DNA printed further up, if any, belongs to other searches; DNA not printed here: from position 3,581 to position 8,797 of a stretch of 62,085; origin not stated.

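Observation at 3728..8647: AT-rich single-gene islet encoding a DEDD exonuclease + RecQ core + UvrD-like helicase fusion (1639 aa)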

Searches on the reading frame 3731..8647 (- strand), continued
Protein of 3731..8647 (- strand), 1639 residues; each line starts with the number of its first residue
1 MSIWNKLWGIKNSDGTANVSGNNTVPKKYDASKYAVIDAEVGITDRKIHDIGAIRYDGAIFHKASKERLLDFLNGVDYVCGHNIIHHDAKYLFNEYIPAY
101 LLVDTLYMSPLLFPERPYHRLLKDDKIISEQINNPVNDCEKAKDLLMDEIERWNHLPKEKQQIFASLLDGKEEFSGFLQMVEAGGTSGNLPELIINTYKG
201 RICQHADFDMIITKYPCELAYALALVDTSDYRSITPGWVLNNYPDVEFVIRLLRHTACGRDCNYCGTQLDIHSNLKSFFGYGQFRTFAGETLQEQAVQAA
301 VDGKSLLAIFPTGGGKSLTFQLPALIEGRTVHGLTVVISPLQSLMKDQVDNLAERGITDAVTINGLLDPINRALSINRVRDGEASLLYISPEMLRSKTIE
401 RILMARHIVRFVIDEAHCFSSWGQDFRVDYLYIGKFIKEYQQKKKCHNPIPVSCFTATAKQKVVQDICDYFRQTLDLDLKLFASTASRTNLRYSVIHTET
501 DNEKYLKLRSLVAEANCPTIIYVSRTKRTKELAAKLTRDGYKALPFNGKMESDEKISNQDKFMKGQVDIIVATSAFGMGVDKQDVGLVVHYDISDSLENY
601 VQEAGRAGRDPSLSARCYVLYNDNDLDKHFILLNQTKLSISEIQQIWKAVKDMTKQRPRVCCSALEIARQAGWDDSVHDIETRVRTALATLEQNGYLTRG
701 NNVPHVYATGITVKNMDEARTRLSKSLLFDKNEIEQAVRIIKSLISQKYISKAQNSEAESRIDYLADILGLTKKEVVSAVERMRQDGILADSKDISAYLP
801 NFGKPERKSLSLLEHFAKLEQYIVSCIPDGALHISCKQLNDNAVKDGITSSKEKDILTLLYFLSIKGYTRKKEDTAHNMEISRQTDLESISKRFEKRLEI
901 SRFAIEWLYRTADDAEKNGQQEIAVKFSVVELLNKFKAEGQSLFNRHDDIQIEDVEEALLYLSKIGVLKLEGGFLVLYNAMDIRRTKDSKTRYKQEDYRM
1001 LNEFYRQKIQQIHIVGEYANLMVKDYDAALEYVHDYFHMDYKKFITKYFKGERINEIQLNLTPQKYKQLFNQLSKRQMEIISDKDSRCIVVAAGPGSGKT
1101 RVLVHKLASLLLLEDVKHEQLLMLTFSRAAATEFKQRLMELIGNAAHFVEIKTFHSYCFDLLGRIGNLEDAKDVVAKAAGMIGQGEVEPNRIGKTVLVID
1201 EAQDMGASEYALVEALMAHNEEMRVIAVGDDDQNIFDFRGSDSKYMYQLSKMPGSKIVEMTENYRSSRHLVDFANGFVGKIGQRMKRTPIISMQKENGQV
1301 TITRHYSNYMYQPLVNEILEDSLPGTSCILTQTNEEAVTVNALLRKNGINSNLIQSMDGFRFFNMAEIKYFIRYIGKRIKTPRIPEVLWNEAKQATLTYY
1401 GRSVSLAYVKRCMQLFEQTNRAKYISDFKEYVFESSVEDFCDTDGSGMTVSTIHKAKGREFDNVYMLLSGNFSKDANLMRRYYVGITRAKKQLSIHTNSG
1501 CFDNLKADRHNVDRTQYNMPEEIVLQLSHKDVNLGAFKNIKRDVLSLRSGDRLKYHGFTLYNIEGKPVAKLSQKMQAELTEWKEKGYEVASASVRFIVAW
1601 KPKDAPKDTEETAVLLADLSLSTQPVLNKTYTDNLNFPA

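Call 72: get_annotated_region(hit=H3, flank=8000)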
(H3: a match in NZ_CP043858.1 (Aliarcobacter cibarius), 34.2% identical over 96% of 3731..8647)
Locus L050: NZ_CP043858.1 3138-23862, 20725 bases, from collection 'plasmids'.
description: Aliarcobacter cibarius strain H743 plasmid pACIB, complete sequence
organism: Aliarcobacter cibarius (NCBI taxid 255507)
taxonomy: Bacteria; Campylobacterota; Epsilonproteobacteria; Campylobacterales; Arcobacteraceae; Aliarcobacter; Aliarcobacter cibarius
host: -; source: cell culture,Poultry carcass; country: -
typing (MOB-suite, as given by PLSDB): mobilizable; replicon rep_cluster_1827; relaxase MOBV
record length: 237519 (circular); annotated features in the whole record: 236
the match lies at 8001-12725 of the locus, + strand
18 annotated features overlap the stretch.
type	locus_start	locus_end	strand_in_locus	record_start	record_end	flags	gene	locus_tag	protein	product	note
CDS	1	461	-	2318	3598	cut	-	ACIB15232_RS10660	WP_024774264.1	type II toxin-antitoxin system HipA family toxin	-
CDS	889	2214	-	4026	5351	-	-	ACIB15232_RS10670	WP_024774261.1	DnaB-like helicase C-terminal domain-containing protein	GO:0006260 - DNA replication [Evidence IEA]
CDS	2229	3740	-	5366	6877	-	-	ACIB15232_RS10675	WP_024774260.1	replication initiation protein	GO:0006270 - DNA replication initiation [Evidence IEA]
CDS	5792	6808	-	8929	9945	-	-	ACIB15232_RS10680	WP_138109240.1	ParB N-terminal domain-containing protein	-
CDS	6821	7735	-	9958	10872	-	-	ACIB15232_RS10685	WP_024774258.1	ParA family protein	-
CDS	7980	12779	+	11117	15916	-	-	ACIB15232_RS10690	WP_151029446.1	RecQ family ATP-dependent DNA helicase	GO:0006310 - DNA recombination [Evidence IEA]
CDS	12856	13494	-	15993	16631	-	-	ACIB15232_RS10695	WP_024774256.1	hypothetical protein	-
CDS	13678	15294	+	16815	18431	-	-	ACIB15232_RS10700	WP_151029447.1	type IV secretion system DNA-binding domain-containing protein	-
CDS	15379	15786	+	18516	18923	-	-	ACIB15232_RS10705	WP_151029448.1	gamma-glutamylcyclotransferase family protein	-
CDS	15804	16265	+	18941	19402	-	-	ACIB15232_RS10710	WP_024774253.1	hypothetical protein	-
CDS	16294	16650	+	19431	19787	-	-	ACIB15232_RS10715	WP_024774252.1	hypothetical protein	-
CDS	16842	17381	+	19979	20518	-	-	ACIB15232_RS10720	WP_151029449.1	autotransporter domain-containing protein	-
CDS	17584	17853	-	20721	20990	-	-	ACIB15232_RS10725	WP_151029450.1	DNA repair protein Rad50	-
CDS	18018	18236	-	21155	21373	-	-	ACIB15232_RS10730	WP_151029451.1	hypothetical protein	-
CDS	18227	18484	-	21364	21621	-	-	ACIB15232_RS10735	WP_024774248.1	hypothetical protein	-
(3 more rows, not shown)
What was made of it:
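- It sits directly next to parAB and rep on Aliarcobacter pACIB (call 72).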
